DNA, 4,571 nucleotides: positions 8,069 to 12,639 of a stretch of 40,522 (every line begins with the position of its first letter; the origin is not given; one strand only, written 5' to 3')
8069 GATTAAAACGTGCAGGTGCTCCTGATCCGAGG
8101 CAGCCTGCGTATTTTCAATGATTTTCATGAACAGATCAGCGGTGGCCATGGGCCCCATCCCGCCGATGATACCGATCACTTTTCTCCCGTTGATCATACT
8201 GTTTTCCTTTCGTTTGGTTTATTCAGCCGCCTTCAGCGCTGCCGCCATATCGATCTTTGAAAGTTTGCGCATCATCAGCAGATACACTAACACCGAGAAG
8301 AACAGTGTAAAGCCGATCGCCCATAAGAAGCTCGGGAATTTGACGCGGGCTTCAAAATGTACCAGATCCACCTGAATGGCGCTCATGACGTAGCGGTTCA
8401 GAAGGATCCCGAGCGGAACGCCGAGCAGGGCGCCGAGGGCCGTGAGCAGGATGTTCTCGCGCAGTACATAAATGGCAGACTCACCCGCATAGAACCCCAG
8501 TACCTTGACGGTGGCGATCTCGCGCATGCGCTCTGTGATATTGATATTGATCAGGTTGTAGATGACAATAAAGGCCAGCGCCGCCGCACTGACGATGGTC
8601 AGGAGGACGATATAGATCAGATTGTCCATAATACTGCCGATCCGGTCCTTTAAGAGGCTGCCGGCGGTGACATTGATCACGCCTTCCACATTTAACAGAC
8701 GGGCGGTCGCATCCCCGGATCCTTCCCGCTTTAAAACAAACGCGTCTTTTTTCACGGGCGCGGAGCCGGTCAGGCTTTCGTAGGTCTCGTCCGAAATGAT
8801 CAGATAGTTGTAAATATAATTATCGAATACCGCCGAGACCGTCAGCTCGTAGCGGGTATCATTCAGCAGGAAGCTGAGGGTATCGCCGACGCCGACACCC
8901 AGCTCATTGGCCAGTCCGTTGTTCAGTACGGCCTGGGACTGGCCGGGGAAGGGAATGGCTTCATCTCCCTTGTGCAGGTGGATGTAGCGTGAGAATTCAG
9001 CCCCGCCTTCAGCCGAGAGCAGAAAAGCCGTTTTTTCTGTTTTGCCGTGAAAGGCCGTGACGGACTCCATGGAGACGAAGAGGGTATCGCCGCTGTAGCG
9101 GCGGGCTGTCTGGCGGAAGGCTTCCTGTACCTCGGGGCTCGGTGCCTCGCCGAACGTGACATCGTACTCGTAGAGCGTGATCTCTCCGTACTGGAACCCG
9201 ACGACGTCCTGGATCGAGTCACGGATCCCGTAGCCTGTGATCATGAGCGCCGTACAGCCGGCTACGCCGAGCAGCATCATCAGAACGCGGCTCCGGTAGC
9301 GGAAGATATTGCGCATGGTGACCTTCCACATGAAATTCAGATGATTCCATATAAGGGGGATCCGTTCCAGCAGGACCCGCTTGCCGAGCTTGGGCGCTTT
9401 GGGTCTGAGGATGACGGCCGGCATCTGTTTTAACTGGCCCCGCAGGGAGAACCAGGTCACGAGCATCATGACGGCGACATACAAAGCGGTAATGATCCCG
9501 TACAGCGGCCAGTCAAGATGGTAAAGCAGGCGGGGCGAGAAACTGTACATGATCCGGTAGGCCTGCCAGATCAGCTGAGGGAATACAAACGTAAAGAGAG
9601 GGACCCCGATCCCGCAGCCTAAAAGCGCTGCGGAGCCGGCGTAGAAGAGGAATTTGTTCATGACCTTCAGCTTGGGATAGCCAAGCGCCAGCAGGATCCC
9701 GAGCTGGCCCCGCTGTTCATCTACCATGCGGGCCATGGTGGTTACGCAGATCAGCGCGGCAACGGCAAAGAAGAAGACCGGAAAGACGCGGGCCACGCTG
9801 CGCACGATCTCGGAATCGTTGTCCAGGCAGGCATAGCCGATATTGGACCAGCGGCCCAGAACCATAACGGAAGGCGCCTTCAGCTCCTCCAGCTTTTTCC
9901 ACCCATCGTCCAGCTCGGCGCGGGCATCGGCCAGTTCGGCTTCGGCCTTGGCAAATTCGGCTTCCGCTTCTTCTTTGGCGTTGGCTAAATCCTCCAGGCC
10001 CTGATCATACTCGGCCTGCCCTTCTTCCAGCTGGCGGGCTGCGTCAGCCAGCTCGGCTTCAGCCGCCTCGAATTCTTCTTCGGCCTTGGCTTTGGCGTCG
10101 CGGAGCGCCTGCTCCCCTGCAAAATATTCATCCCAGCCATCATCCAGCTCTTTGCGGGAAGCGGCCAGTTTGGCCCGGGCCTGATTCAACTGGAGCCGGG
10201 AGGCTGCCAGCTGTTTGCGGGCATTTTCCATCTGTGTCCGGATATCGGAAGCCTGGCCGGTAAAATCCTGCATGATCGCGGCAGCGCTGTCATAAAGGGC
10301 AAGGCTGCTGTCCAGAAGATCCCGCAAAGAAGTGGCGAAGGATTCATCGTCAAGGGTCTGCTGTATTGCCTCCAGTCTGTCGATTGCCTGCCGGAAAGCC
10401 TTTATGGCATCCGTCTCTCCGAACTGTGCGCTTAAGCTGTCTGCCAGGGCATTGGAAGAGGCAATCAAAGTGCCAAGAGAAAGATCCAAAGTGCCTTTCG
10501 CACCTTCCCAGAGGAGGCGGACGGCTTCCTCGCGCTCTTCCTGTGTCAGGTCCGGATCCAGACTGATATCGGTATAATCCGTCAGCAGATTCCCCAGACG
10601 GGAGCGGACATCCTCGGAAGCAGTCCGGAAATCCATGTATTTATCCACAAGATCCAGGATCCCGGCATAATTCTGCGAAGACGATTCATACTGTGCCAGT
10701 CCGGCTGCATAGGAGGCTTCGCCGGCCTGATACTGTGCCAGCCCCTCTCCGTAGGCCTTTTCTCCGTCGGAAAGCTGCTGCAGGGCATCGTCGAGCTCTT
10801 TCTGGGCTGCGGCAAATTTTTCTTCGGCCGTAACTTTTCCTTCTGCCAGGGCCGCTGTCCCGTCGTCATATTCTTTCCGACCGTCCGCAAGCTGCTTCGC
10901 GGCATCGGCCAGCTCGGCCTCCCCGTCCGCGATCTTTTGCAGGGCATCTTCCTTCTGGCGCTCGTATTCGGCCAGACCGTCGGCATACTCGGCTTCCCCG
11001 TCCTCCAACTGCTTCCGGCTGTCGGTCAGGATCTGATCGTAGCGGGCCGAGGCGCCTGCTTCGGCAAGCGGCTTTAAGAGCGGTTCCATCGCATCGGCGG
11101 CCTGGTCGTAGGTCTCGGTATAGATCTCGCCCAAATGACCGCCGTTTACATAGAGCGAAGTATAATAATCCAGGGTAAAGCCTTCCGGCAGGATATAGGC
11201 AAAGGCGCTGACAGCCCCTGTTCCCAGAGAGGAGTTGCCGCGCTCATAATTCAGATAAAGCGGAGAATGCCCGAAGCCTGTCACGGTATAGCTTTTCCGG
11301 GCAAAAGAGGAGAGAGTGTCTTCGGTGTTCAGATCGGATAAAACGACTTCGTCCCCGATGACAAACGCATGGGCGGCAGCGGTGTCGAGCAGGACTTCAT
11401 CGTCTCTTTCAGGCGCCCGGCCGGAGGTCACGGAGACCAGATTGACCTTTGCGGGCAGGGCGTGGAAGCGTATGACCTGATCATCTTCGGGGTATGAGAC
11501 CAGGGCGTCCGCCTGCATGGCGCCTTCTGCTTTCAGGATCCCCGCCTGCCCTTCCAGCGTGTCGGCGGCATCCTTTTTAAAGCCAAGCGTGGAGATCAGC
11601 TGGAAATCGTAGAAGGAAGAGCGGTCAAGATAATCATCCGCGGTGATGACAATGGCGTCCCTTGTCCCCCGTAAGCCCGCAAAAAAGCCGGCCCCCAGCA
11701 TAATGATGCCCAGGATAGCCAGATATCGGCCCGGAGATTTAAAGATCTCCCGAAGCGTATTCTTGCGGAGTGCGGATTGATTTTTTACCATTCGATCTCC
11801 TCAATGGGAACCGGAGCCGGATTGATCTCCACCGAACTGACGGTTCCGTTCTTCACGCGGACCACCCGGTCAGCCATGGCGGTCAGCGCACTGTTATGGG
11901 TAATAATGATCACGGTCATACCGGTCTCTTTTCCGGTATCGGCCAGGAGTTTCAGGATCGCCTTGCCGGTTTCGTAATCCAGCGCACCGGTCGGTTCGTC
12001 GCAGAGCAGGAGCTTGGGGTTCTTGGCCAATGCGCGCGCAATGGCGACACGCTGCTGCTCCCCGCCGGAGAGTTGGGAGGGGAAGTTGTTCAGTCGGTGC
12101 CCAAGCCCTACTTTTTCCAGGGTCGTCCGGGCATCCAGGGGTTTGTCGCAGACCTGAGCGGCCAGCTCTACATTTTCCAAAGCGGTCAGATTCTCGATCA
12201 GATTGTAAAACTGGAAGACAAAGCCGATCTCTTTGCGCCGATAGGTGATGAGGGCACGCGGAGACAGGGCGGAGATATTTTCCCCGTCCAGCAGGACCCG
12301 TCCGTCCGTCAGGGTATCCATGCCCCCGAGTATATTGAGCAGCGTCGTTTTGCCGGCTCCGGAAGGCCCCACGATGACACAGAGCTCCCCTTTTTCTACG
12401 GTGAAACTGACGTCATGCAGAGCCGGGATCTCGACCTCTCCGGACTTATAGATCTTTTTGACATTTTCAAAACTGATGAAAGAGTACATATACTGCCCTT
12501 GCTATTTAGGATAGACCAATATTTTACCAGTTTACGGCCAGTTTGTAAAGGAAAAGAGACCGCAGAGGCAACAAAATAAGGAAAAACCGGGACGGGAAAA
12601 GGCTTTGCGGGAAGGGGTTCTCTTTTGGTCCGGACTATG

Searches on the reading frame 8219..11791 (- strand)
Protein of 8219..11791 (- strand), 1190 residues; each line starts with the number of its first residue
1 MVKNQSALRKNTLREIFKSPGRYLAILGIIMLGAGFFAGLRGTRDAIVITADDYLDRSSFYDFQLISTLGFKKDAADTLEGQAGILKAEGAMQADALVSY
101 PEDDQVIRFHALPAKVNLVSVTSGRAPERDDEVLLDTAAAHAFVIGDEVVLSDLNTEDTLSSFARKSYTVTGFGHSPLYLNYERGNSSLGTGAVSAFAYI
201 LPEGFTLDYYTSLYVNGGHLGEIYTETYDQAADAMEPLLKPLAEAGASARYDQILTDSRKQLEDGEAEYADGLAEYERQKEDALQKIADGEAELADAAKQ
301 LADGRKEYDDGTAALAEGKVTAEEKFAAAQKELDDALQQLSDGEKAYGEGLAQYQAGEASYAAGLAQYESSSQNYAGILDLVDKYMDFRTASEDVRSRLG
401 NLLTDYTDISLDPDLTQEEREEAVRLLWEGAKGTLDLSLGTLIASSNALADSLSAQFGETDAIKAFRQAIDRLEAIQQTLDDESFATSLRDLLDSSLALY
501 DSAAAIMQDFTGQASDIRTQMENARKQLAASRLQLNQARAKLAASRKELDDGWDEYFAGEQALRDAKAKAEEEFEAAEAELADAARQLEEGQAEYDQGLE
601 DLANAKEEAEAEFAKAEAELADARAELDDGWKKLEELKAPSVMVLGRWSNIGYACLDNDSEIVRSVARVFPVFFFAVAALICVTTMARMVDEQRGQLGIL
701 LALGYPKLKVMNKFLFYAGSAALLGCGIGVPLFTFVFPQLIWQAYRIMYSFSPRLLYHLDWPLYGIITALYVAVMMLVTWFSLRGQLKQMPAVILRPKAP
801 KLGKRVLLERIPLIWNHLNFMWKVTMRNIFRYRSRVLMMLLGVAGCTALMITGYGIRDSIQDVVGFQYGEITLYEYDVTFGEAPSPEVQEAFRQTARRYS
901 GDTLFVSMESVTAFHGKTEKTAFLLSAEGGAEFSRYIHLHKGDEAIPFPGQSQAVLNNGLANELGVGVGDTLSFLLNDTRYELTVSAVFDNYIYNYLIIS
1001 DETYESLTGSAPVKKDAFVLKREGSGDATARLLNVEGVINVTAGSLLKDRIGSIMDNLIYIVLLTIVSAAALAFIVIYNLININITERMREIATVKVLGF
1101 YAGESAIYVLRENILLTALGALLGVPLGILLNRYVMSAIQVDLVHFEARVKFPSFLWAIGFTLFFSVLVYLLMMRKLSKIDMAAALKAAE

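Call 45: search_protein_families(library=pfam, proteins=[window:8219-11791:-], max_evalue=0.0001)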
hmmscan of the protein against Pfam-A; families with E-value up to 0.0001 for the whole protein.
window:8219-11791:- (1190 aa): 2 families
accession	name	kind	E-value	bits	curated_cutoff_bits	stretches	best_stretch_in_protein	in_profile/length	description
PF02687.27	FtsX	-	2.9e-25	89.1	25.5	2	669-789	2-118/120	FtsX-like permease C-terminal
PF12704.14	MacB_PCD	-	8.4e-10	39.7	27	1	837-1004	6-176/207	MacB-like periplasmic core domain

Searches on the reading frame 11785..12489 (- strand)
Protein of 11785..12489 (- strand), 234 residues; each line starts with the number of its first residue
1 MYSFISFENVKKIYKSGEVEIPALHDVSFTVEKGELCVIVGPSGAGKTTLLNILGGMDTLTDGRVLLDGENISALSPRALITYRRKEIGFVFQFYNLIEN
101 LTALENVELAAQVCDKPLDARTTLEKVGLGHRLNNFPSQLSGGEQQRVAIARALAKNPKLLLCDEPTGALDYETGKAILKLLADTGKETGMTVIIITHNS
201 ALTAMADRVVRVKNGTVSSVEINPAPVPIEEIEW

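Call 45: search_protein_families(library=pfam, proteins=[window:11785-12489:-], max_evalue=0.0001)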
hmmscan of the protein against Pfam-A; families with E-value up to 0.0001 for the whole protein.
window:11785-12489:- (234 aa): 4 families
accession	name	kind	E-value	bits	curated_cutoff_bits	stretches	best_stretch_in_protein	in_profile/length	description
PF00005.33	ABC_tran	-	1.7e-37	129.5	25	1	24-167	1-136/137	ABC transporter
PF13304.12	AAA_21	-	1.5e-09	38.8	27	0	38-99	3-67/304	AAA domain, putative AbiEii toxin, Type IV TA system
PF02463.25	SMC_N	-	3.9e-08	33.4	40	1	137-214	134-213/220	RecF/RecN/SMC N terminal domain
PF09818.15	ABC_ATPase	-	1.6e-05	24.5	23.2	0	18-54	63-99/283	P-loop domain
